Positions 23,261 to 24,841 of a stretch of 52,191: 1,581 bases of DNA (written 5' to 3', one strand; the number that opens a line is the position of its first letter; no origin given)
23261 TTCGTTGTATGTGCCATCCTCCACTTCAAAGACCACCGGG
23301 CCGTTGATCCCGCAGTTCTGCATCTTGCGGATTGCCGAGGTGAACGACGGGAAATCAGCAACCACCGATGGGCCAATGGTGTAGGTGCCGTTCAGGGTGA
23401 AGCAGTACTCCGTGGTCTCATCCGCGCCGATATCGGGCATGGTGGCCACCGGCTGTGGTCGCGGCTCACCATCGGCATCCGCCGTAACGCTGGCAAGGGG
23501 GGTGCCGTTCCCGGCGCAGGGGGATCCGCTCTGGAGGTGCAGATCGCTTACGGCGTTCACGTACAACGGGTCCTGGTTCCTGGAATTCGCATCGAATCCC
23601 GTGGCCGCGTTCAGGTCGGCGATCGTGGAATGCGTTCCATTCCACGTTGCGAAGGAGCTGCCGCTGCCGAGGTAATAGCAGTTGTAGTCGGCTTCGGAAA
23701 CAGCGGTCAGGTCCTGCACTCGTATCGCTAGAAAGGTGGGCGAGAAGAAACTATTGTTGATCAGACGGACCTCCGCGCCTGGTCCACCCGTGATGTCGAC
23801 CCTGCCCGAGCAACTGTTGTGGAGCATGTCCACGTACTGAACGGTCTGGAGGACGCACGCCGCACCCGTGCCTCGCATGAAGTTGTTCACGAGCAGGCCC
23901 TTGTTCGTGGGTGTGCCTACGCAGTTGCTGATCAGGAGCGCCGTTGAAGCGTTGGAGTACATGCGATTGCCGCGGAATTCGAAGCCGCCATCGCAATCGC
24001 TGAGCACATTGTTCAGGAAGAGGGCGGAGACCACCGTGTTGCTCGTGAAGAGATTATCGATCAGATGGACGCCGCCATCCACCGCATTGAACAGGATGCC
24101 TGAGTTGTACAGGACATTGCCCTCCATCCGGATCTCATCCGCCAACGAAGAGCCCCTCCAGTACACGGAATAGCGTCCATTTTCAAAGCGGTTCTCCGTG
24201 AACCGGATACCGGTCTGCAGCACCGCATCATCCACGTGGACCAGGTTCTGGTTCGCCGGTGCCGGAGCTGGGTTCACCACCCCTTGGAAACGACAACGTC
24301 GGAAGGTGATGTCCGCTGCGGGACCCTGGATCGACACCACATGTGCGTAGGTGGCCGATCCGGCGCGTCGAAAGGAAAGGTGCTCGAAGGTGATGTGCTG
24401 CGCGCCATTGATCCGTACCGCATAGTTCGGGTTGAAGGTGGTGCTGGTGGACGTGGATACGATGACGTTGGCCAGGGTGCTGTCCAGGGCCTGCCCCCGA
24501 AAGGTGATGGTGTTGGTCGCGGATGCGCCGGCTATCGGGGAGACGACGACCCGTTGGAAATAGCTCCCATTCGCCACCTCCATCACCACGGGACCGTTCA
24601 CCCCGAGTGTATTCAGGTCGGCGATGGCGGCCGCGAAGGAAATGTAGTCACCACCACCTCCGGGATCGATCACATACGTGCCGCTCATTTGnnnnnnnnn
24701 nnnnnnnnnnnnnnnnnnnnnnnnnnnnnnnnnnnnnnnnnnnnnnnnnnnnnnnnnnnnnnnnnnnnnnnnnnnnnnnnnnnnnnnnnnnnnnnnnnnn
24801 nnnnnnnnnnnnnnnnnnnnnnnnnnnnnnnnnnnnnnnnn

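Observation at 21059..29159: Candidate self-contained regulon: TPR sensor kinase, LytTR regulator, unknown secreted protein and giant T9SS adhesin/glycanase-like protein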

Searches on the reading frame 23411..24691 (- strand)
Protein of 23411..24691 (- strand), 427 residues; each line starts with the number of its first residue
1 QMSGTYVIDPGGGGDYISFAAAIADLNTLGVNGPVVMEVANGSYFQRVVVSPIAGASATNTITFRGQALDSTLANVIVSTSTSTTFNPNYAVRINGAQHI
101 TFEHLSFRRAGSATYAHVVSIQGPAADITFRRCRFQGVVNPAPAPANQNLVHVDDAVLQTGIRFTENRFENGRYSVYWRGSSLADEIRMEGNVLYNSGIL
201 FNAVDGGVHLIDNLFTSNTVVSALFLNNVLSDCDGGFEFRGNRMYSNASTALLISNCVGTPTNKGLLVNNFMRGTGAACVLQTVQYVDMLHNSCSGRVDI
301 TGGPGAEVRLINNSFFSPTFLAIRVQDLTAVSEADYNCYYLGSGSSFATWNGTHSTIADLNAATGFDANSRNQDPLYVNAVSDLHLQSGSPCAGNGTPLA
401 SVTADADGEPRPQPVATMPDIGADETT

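Call 66: predict_structure(alignment_id=A2)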
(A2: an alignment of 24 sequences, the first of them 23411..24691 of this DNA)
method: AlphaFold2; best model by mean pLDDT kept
length: 427 residues; sequences in the alignment: 24
mean_pLDDT: 80.0   pTM: 0.84
mean pLDDT of the five models: 80.0, 80.0, 77.4, 76.9, 74.5
residues with pLDDT >= 90: 136; 70-90: 201; 50-70: 54; < 50: 36
segments of 3 or more residues with pLDDT < 50: 231-233, 396-427
pLDDT, mean of each block of 10 residues (from residue 1): 93 93 92 95 92 81 91 81 61 93 91 75 93 89 72 87 94 86 83 87 84 79 64 69 83 85 84 88 88 90 75 87 82 88 81 87 87 80 67 50 33 33 33
secondary structure, 60 per line:
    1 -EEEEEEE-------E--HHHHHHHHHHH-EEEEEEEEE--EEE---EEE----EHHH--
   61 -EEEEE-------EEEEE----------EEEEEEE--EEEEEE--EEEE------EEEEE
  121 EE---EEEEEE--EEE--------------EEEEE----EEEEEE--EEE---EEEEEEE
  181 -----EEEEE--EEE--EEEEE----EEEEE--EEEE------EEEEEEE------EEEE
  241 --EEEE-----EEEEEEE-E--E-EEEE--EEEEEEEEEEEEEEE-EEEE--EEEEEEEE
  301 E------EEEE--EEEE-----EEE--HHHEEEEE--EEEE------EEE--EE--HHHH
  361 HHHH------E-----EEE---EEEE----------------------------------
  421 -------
elements in order: E2-8 H19-29 E31-39 E42-44 E48-50 E62-66 E74-78 E89-95 E98-103 E106-109 E116-122 E126-131 E134-136 E151-155 E160-165 E168-170 E174-180 E186-190 E193-195 E198-202 E207-211 E214-217 E224-230 E237-240 E243-246 E252-258 E265-268 E271-285 E287-290 E293-301 E308-311 E314-317 E323-325 E331-335 E338-341 E348-350 H357-364 E377-379 E383-386
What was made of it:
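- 21059..24760 (-): Giant T9SS cargo, 1233 aa: signal peptide, two right-handed beta-helix modules each ending in a choice-of-anchor Q motif, a middle region, and a T9SS type A C-terminal domain. AF2 model of module 1 has pLDDT 80 and pTM 0.84 (call 66).
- On Polysaccharide lyase / carbohydrate esterase beta-helix enzymes: AF2 model with pTM 0.84 (call 66).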

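Call 69: fold_search(model_id=the predicted structure, library=pdb)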
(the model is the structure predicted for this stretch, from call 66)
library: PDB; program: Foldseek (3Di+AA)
matches with E <= 10: 348; with E <= 0.001: 34
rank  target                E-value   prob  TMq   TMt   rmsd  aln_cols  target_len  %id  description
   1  1xg2_A                1.1e-05  1.00  0.37  0.48   9.3       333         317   14  Crystal structure of the complex between pectin methylesterase and its inhibitor protein (released 2005-03-22)
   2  6qps_B                2.2e-05  1.00  0.40  0.39  10.3       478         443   10  Structural characterization of a mannuronic acid specific polysaccharide family 6 lyase enzyme from human gut microbio (released 2019-09-25)
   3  5c1c                  3.3e-05  1.00  0.38  0.53  10.7       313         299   12  Crystal Structure of the Pectin Methylesterase from Aspergillus niger in Deglycosylated Form (released 2015-07-01)
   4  5c1e                  3.8e-05  1.00  0.38  0.53  10.8       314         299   13  Crystal Structure of the Pectin Methylesterase from Aspergillus niger in Penultimately Deglycosylated Form (N-acetylgluc (released 2015-07-01)
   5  5gqc_D                6.3e-05  1.00  0.37  0.29  12.6       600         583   11  Crystal structure of lacto-N-biosidase LnbX from Bifidobacterium longum subsp. longum, ligand-free form (released 2017-04-19)
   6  2pyg_B                8.3e-05  1.00  0.52  0.58   6.3       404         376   14  Azotobacter vinelandii Mannuronan C-5 epimerase AlgE4 A-module (released 2008-05-27)
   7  2nsp_A                1.1e-04  1.00  0.28  0.35  11.6       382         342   12  Crystal structure of pectin methylesterase D178A mutant in complex with hexasaccharide I (released 2007-09-18)
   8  2pyh_A                1.3e-04  1.00  0.51  0.57   6.3       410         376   13  Azotobacter vinelandii Mannuronan C-5 epimerase AlgE4 A-module complexed with mannuronan trisaccharide (released 2008-05-27)
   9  1ru4                  1.3e-04  1.00  0.41  0.43  12.4       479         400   13  Crystal structure of pectate lyase Pel9A (released 2004-04-13)
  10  5lw3                  1.3e-04  1.00  0.41  0.45   9.0       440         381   11  Azotobacter vinelandii Mannuronan C-5 epimerase AlgE6 A-module (released 2017-10-25)
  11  9mm2                  1.4e-04  1.00  0.25  0.25  13.8       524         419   11  Crystal structure of bacterial pectin methylesterase PmeC5 from B. fibrisolvens D1T (released 2025-01-15)
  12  2ntb_A                2.0e-04  1.00  0.31  0.38  11.3       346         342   12  Crystal structure of pectin methylesterase in complex with hexasaccharide V (released 2007-09-18)
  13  7v6i_A                2.3e-04  1.00  0.44  0.33  10.4       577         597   10  Crystal structure of lacto-N-biosidase BsaX from Bifidobacterium saguini, lacto-N-biose complex (released 2022-02-09)
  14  7chu_A                2.3e-04  0.99  0.26  0.22  13.6       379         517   12  Geobacillus virus E2 - ORF18 (released 2021-04-14)
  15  5olq_C                3.0e-04  1.00  0.42  0.42  10.5       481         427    8  Rhamnogalacturonan lyase (released 2017-11-29)
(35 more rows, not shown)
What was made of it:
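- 21059..24760 (-): Foldseek hits are to PL6/PL9 lyases, pectin methylesterases, AlgE4 epimerase and RbmB (call 69).
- On Polysaccharide lyase / carbohydrate esterase beta-helix enzymes: 34 PDB matches at E<=0.001, nearly all polysaccharide-active enzymes and phage tailspikes or depolymerases (call 69).
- Closest known: Right-handed beta-helix polysaccharide enzymes. Same: The predicted fold of module 1 matches them at Foldseek probability 1.0, with a best TM-score of 0.52 to AlgE4 (call 69).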
